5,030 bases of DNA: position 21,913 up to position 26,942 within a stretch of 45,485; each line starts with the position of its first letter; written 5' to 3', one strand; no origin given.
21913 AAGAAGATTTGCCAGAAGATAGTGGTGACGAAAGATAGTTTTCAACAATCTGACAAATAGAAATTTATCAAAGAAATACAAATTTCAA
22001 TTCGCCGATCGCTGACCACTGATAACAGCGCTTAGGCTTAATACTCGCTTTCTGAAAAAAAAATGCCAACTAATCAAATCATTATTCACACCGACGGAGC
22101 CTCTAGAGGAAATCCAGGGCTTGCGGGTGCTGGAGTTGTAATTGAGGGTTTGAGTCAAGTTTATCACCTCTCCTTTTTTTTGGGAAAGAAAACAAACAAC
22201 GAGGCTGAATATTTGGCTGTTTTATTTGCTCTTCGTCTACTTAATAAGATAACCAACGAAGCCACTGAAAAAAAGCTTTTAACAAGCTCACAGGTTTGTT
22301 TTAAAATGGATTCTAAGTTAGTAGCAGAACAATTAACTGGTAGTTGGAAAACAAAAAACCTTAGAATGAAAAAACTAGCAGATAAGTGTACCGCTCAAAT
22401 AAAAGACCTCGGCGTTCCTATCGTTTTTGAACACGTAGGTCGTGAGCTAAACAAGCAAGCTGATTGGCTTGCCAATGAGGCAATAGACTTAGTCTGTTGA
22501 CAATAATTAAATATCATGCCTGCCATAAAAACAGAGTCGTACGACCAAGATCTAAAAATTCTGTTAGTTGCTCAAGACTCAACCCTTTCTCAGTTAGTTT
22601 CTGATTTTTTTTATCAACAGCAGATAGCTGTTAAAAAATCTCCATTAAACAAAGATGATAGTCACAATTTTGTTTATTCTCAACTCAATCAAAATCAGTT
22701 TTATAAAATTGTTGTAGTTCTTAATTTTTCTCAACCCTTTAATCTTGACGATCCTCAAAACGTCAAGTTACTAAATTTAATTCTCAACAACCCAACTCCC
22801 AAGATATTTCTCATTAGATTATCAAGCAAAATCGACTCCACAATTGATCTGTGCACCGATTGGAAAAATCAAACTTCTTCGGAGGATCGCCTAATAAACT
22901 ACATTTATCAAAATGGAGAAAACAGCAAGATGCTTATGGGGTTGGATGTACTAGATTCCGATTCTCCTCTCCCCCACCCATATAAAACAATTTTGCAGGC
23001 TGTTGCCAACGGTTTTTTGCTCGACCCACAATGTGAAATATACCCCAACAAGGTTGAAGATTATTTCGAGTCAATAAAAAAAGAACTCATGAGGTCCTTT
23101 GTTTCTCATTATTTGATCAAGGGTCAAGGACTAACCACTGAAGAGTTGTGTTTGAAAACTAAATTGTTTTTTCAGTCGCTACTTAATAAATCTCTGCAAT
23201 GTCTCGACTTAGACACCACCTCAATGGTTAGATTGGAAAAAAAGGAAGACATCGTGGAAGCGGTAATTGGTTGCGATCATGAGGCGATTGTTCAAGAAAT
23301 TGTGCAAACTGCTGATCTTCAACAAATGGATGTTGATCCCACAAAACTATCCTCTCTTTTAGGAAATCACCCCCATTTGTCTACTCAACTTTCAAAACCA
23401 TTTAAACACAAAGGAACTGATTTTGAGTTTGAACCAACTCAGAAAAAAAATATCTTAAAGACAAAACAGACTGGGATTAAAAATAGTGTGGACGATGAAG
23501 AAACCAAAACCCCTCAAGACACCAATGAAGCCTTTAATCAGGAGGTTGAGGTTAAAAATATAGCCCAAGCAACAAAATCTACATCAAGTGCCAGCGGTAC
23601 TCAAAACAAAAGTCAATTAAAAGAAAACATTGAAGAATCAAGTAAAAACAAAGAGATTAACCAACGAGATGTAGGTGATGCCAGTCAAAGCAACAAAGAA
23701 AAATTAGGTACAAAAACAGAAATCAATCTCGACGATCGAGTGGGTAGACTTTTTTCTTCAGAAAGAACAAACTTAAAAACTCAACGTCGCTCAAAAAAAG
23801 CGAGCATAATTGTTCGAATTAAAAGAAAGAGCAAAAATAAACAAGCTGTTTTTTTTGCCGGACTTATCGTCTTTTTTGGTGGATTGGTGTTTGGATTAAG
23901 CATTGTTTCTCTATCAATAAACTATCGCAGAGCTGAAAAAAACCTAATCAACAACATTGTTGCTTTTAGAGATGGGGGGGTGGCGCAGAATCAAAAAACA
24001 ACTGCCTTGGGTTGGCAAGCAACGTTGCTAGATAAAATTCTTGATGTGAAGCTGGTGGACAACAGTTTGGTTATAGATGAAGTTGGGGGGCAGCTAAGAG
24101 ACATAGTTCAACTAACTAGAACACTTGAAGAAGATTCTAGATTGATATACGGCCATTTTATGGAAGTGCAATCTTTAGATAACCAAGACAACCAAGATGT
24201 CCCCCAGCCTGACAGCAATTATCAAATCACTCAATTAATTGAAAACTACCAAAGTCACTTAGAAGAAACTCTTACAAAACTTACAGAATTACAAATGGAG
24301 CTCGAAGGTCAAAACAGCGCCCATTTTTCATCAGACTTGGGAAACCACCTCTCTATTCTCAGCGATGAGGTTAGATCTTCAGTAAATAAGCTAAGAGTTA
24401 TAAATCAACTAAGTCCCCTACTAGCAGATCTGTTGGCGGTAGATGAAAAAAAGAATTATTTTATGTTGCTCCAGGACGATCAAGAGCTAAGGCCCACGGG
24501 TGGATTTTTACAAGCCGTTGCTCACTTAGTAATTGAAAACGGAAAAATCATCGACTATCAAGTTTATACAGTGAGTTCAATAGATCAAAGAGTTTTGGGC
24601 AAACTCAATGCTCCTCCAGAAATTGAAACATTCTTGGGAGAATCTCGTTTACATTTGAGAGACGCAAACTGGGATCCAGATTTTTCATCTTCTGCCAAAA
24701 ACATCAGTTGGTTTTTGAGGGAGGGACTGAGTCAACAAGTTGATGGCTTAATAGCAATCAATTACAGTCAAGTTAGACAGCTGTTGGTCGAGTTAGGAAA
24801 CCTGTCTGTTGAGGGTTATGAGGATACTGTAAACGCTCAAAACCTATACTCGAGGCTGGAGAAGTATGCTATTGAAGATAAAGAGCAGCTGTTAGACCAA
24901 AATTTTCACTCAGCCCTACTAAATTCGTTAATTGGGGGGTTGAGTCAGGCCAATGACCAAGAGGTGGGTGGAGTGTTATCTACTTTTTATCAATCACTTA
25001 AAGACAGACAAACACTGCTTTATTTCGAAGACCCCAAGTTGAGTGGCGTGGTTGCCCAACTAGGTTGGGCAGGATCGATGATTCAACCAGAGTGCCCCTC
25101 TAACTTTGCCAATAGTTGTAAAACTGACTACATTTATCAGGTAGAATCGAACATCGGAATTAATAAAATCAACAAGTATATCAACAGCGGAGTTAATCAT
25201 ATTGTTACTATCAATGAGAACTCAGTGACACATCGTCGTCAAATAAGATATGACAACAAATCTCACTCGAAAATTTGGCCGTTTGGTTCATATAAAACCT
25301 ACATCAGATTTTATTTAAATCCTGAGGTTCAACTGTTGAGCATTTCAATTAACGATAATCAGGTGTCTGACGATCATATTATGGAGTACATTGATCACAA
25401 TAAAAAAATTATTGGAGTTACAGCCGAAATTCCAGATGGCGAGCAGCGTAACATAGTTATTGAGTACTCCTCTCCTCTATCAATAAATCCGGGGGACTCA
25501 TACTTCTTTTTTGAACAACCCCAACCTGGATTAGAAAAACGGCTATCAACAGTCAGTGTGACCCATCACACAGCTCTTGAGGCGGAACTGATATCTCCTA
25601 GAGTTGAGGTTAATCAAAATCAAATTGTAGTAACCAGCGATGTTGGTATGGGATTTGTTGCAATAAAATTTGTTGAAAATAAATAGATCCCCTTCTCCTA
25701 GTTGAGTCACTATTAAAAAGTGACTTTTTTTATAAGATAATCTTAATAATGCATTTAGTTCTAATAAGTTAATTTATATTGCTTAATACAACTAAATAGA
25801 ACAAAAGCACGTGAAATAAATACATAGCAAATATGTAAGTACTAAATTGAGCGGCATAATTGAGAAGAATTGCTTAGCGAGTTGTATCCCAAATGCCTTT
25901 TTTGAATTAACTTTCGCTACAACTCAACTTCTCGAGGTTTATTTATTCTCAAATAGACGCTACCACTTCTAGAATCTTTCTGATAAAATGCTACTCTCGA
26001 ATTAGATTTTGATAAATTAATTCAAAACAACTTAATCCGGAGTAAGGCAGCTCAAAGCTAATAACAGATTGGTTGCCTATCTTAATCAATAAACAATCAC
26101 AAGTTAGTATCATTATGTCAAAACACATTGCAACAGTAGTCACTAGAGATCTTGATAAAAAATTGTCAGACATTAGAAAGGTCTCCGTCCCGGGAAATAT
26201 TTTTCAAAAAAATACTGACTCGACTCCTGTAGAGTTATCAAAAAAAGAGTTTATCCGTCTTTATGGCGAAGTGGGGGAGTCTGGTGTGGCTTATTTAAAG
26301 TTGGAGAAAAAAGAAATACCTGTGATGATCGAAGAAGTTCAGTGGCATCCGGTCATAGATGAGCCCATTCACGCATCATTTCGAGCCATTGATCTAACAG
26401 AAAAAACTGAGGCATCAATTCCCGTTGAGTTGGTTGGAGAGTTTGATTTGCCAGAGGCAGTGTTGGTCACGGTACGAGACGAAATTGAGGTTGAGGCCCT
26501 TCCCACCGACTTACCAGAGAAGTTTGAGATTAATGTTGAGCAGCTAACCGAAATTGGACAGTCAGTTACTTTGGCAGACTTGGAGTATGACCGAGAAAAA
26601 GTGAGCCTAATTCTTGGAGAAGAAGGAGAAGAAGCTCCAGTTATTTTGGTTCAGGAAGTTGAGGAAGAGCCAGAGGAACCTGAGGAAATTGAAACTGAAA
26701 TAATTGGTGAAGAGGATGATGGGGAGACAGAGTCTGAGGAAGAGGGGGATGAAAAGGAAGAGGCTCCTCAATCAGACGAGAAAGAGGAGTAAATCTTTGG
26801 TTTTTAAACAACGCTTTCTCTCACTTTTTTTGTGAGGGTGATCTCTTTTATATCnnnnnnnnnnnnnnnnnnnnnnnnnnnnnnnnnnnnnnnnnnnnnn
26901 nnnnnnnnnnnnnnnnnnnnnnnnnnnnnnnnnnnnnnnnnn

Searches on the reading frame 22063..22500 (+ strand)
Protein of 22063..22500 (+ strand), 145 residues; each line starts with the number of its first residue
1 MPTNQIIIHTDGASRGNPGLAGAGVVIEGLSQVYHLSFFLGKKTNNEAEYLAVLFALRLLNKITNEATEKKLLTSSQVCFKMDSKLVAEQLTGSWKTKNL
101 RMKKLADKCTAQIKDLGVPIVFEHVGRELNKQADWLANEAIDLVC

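Call 6: search_protein_families(library=pfam, proteins=[window:22063-22500:+], max_evalue=0.001)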
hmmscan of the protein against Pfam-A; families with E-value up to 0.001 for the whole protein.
window:22063-22500:+ (145 aa): 2 families
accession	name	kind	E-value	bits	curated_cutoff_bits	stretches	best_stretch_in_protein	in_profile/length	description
PF13456.12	RVT_3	-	2.8e-14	53.5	21.6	1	10-140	2-123/123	Reverse transcriptase-like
PF00075.30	RNase_H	-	3.1e-12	47.3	25.8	1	4-141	2-140/141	RNase H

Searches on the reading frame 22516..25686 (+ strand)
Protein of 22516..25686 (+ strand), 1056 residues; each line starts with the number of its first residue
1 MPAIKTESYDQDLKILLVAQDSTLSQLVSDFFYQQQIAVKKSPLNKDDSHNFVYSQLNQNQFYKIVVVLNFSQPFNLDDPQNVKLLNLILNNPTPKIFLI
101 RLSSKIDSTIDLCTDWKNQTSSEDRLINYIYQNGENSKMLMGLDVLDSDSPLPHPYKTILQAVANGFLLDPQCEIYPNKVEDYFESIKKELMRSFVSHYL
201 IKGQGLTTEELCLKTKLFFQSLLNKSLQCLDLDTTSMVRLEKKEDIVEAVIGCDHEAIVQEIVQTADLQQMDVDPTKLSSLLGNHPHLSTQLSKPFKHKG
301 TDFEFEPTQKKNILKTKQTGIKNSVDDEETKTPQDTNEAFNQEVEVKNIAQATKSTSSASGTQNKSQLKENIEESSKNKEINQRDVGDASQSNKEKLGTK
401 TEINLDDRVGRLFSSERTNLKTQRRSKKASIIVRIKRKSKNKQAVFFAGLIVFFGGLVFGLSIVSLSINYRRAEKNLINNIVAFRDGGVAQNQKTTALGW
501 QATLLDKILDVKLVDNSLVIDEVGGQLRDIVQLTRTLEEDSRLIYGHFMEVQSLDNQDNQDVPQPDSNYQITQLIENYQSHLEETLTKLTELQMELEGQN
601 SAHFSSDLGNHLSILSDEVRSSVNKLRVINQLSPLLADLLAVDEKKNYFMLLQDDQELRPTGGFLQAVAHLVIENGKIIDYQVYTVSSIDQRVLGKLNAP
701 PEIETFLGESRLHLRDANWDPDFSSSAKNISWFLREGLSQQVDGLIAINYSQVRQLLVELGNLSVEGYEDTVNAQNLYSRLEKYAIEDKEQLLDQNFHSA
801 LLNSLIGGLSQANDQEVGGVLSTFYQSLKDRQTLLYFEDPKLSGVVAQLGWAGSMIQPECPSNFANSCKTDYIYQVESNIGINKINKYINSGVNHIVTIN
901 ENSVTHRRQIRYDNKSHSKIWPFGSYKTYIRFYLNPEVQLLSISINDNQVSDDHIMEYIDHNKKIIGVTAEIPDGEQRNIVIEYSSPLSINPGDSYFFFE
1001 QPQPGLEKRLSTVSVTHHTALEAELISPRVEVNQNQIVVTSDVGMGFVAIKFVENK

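Call 6: search_protein_families(library=pfam, proteins=[window:22516-25686:+], max_evalue=0.001)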
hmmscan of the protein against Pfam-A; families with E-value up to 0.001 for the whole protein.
window:22516-25686:+ (1056 aa): 1 family
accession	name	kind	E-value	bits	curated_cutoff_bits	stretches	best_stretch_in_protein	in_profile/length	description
PF13196.11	DUF4012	-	8.3e-20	72.2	28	1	643-782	1-140/144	Protein of unknown function (DUF4012)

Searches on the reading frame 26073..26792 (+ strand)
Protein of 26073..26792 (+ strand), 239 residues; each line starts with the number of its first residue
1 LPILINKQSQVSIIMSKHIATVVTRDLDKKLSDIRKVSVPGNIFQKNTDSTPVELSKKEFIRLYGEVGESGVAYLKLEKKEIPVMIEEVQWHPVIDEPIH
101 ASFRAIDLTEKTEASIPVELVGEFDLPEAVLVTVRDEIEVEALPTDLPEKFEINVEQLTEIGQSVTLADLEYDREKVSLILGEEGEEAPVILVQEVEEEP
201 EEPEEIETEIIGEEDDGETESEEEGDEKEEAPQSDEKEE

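Call 6: search_protein_families(library=pfam, proteins=[window:26073-26792:+], max_evalue=0.001)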
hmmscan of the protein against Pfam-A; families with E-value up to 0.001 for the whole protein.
window:26073-26792:+ (239 aa): 2 families
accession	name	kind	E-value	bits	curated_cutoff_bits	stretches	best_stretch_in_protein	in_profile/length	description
PF14693.11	Ribosomal_TL5_C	-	2.2e-12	47.6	27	1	112-192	2-79/84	Ribosomal protein TL5, C-terminal domain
PF01386.24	Ribosomal_L25p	-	4.1e-11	43.6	23.6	1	37-103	20-82/82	Ribosomal L25p family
